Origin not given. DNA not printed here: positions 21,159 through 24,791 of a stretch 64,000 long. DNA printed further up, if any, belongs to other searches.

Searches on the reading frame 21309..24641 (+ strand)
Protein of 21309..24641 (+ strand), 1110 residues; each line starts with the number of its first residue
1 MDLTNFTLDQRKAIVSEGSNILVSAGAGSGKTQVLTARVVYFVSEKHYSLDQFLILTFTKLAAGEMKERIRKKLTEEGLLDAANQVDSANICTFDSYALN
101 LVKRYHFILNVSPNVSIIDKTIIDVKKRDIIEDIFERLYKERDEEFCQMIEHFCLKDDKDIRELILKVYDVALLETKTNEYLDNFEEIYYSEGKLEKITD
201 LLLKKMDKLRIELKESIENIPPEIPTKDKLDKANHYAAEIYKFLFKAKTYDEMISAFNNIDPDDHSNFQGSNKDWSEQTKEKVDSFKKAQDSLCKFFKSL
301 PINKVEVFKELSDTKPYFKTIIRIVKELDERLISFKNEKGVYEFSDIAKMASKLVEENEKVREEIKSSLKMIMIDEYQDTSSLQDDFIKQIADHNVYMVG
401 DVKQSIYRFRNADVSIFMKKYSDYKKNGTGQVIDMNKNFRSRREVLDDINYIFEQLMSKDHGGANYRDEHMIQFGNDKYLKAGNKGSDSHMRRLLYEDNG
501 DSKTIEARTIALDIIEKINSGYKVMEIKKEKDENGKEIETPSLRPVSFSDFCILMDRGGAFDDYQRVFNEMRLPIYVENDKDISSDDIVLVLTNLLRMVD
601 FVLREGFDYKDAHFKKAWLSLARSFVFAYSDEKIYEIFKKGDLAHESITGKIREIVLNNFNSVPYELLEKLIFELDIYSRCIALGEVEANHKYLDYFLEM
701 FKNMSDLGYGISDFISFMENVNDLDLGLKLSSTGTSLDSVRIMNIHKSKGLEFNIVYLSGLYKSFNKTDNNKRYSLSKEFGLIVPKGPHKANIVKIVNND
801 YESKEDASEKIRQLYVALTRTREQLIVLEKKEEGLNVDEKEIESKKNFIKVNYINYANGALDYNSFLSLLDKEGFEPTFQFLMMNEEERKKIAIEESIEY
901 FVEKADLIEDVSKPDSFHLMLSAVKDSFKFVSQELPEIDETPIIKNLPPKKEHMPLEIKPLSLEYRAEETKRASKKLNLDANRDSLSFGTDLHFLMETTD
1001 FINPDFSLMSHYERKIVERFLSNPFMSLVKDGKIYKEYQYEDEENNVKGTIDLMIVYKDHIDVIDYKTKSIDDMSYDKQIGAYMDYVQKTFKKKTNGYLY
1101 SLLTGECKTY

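Call 66: search_protein_families(library=pfam, proteins=[window:21309-24641:+], max_evalue=0.001)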
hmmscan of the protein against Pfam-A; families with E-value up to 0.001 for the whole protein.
window:21309-24641:+ (1110 aa): 6 families
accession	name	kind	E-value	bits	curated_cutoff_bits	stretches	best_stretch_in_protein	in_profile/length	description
PF00580.27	UvrD-helicase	-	3.8e-55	187.9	23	1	9-425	4-271/271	UvrD/REP helicase N-terminal domain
PF13245.12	AAA_19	-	1.7e-18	67.5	25.1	1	10-410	1-134/134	AAA domain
PF13361.12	UvrD_C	-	2.6e-12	47.3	25.6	1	689-827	236-345/350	UvrD-like helicase C-terminal domain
PF13538.12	UvrD_C_2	-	5.9e-10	39.3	27.4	0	740-764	2-26/52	UvrD-like helicase C-terminal domain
PF01443.25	Viral_helicase1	-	3.1e-05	24.3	21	0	366-416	55-108/228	Viral superfamily 1 RNA helicase core domain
PF12705.13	PDDEXK_1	-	4.6e-05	23.9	22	1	1035-1094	110-176/247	PD-(D/E)XK nuclease superfamily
